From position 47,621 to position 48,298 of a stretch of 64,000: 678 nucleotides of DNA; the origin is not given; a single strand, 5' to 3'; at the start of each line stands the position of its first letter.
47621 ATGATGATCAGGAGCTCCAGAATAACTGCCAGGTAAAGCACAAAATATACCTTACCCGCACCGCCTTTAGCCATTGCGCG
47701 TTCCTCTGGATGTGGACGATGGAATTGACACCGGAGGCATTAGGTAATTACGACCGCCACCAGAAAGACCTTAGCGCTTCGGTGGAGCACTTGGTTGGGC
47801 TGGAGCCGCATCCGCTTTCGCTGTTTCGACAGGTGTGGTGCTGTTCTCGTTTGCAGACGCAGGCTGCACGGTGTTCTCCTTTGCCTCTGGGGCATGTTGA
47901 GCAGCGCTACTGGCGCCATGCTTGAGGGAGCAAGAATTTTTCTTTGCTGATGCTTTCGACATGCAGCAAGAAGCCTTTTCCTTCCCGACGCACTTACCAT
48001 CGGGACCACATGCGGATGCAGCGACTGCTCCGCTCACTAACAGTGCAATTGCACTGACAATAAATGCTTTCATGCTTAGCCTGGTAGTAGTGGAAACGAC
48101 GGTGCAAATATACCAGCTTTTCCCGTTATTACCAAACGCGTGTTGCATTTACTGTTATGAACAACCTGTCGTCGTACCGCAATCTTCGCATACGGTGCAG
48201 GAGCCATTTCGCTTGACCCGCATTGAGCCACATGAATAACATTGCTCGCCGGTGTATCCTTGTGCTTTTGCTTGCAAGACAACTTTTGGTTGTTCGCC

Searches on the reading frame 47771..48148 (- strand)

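Call 3: search_protein_families(library=pfam, proteins=[window:47771-48148:-], max_evalue=1)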
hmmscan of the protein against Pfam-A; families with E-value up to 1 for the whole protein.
window:47771-48148:- (125 aa): 0 families

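Call 4: search_protein_families(library=ncbifam, proteins=[window:47771-48148:-], max_evalue=1)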
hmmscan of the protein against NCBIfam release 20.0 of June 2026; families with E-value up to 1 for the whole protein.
window:47771-48148:- (125 aa): 2 families
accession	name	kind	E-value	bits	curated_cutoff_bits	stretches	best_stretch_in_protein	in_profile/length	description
TIGR02747.1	TraV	equivalog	0.0026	18.5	44.75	1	29-117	6-91/145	type IV conjugative transfer system lipoprotein TraV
NF011313.0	PRK14724.1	equivalog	0.052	11.3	1088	1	8-121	813-921/988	DNA topoisomerase III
